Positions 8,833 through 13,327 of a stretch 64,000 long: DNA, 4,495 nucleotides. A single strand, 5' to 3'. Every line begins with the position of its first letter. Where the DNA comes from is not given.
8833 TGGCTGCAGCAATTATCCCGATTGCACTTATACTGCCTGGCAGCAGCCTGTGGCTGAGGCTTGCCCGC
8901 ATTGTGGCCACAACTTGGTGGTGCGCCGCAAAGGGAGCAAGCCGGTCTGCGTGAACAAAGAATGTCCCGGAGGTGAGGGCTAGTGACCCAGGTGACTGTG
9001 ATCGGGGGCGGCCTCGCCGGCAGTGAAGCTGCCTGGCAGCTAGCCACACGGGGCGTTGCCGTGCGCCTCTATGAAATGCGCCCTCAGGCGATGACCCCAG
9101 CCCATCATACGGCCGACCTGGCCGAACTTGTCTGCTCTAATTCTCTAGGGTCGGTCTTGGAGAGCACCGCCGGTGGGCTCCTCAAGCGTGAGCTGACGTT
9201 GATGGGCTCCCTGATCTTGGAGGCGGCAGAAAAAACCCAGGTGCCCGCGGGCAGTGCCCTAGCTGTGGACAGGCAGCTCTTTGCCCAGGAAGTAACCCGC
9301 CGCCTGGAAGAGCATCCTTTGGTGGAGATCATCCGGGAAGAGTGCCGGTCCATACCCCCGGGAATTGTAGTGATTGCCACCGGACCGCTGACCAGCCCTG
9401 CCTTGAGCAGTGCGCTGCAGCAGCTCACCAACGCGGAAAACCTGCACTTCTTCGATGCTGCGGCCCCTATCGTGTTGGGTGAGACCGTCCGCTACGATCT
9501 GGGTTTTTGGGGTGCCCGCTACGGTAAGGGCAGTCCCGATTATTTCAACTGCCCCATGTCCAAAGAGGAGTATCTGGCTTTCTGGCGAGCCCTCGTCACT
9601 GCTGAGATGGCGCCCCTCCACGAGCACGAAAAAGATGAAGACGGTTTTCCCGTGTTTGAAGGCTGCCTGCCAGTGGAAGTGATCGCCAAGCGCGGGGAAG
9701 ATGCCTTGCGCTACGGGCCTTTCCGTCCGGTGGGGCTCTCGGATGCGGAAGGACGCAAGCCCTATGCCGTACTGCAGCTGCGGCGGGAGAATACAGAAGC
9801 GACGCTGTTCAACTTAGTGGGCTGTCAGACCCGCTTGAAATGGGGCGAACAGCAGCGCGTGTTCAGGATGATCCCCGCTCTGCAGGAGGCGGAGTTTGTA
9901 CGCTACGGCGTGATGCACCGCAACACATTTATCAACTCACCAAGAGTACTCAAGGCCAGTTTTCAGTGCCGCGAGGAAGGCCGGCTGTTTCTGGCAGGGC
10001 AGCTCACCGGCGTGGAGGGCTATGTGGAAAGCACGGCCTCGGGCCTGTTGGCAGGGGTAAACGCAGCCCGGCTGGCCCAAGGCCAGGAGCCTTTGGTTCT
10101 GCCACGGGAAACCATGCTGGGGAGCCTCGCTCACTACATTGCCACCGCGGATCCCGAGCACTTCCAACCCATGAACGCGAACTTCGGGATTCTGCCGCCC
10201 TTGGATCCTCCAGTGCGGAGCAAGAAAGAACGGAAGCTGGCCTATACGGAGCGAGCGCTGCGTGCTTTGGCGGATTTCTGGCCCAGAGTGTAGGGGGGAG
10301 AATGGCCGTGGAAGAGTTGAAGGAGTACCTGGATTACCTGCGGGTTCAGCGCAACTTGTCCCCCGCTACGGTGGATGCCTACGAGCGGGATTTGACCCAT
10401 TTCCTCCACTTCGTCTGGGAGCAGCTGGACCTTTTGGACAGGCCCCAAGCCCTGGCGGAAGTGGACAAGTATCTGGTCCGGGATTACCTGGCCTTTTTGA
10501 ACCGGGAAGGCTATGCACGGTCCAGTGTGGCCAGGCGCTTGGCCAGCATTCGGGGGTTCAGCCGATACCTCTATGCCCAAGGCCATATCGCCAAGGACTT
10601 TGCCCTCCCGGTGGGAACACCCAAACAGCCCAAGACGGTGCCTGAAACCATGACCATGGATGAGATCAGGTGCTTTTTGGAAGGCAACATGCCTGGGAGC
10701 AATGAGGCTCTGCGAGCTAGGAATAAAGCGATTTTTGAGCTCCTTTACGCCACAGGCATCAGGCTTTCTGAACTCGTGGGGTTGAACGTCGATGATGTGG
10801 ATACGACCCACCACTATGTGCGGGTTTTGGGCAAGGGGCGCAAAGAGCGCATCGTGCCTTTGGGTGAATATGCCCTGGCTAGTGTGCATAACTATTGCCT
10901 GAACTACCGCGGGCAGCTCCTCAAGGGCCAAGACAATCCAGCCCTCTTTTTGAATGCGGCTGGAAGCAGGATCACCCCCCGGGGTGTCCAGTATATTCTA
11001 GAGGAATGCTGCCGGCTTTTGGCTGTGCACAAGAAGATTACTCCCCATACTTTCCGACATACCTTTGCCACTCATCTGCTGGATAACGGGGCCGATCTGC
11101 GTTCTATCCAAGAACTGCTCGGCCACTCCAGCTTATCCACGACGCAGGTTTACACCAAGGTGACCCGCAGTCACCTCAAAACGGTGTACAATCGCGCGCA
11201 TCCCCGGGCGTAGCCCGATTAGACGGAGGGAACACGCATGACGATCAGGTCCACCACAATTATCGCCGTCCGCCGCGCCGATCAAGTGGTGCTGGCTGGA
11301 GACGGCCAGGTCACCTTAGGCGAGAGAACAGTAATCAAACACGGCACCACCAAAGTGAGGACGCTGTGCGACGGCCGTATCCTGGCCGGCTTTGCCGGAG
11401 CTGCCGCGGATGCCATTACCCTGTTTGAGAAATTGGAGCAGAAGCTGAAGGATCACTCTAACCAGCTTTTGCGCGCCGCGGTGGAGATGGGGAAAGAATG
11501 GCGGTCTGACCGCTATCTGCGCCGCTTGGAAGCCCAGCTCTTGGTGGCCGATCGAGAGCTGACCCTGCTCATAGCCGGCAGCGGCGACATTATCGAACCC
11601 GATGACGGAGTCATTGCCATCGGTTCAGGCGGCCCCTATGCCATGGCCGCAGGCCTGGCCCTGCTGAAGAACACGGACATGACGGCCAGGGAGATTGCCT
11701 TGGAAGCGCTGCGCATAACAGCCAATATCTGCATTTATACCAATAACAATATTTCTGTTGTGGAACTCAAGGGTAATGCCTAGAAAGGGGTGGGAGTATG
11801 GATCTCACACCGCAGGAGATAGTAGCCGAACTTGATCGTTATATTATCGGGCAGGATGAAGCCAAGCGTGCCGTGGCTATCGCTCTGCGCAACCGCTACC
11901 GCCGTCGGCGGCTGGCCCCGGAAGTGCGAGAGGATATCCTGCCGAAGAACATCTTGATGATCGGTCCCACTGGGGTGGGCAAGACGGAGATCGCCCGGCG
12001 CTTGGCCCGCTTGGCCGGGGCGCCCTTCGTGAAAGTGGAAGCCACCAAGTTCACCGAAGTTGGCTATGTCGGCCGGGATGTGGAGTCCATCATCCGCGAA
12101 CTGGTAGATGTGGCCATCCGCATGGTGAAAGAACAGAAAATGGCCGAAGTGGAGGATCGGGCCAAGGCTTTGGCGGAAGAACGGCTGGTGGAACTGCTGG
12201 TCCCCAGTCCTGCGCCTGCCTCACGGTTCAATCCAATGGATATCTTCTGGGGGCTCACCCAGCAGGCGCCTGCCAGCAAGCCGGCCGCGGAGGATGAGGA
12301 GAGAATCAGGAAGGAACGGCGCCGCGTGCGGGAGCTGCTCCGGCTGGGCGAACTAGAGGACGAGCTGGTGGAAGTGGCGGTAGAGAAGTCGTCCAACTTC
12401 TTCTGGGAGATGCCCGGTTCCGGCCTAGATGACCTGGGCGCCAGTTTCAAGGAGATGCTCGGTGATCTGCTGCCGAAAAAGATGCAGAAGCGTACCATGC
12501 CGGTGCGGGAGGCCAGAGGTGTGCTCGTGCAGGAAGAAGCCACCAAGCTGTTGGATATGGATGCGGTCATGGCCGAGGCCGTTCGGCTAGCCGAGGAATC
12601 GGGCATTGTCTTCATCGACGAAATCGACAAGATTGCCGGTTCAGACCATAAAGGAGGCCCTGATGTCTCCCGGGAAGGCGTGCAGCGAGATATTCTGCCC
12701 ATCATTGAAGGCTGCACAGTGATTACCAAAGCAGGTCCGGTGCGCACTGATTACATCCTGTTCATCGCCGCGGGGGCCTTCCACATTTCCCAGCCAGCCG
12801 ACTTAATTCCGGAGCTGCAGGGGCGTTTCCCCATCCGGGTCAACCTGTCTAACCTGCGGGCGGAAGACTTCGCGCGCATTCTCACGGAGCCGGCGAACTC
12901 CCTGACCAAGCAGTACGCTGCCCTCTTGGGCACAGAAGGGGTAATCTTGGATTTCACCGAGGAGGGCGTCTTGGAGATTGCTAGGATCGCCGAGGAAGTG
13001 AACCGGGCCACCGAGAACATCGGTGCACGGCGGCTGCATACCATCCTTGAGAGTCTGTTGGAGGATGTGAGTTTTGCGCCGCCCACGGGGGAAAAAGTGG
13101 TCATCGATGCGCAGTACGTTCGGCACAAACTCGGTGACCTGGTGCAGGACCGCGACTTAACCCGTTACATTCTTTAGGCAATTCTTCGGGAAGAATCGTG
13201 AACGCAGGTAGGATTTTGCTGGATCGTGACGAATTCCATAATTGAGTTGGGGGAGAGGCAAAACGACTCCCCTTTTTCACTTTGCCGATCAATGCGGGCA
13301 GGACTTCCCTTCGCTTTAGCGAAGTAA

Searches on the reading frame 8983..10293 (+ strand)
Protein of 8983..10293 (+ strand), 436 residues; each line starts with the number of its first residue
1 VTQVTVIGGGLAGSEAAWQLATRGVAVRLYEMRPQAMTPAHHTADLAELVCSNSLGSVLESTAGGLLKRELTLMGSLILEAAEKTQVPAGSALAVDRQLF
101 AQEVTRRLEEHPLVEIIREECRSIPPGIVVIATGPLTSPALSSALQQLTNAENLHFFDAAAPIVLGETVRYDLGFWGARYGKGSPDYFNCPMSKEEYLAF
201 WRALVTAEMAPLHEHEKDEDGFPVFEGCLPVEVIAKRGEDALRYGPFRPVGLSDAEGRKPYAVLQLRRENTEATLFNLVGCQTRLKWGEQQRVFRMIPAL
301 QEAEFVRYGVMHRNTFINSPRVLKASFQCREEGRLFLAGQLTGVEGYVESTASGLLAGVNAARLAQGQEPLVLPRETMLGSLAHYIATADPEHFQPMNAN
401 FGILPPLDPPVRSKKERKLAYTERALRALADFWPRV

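Call 49: search_protein_families(library=pfam, proteins=[window:8983-10293:+], max_evalue=0.001)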
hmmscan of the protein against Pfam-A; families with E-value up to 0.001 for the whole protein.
window:8983-10293:+ (436 aa): 6 families
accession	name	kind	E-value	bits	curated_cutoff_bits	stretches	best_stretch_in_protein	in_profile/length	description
PF01134.28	GIDA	-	2.4e-94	317.1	22.1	1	3-369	1-391/391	Glucose inhibited division protein A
PF13450.12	NAD_binding_8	-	5.1e-06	27.1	21.9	1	6-35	1-30/68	NAD(P)-binding Rossmann-like domain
PF01266.30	DAO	-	6.2e-06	26.4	27.9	1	4-42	2-41/353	FAD dependent oxidoreductase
PF02737.24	3HCDH_N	-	0.00013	22.4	22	0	3-45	1-43/180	3-hydroxyacyl-CoA dehydrogenase, NAD binding domain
PF07992.20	Pyr_redox_2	-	0.00019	21.4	26.1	1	3-39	144-179/291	Pyridine nucleotide-disulphide oxidoreductase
PF01262.27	AlaDh_PNT_C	-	0.0007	19.5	23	0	3-41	30-68/214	Alanine dehydrogenase/PNT, C-terminal domain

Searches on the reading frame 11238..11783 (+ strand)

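Call 49: search_protein_families(library=pfam, proteins=[window:11238-11783:+], max_evalue=0.001)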
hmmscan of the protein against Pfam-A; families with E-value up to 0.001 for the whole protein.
window:11238-11783:+ (181 aa): 1 family
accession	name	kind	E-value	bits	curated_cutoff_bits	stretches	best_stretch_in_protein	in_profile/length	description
PF00227.31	Proteasome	-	6.8e-24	85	22.4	1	5-175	4-187/189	Proteasome subunit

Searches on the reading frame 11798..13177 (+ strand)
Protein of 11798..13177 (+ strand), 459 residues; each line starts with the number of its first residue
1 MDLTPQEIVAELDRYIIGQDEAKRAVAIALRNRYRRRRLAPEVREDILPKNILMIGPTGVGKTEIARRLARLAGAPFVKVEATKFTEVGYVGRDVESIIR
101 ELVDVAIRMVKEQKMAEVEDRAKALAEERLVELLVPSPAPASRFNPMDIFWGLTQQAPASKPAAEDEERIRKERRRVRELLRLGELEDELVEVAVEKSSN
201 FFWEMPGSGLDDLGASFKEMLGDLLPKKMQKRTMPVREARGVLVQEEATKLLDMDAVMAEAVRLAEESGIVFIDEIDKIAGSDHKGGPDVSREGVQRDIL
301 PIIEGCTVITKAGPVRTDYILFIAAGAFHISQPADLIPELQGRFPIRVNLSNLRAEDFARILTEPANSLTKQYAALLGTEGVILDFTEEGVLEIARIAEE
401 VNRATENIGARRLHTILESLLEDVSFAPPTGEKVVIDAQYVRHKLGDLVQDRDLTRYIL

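Call 49: search_protein_families(library=pfam, proteins=[window:11798-13177:+], max_evalue=0.001)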
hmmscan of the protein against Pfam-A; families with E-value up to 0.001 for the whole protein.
window:11798-13177:+ (459 aa): 9 families
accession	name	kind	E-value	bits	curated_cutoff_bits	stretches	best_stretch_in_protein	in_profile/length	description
PF07724.20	AAA_2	-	1.9e-29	103.3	27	2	218-347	24-166/166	AAA domain (Cdc48 subfamily)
PF00004.35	AAA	-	2.4e-15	57.6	21.2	2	52-99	1-50/131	ATPase family associated with various cellular activities (AAA)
PF07728.20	AAA_5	-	6.2e-09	36.4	22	1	51-87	1-38/139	AAA domain (dynein-related subfamily)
PF00493.29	MCM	-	3.4e-06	26.8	23.3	1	6-75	16-83/224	MCM P-loop domain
PF13401.12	AAA_22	-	1e-05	26.3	27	1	51-101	7-60/130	AAA domain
PF13191.12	AAA_16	-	9.2e-05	23.4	32.6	0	49-178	24-121/167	AAA ATPase domain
PF13521.12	AAA_28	-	0.00014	22.5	27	1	52-119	2-70/164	AAA domain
PF01078.27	Mg_chelatase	-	0.00027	20.8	20.3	0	51-82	24-54/207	Magnesium chelatase, subunit ChlI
PF13238.12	AAA_18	-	0.00058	20.7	29.4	0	52-124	1-65/128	AAA domain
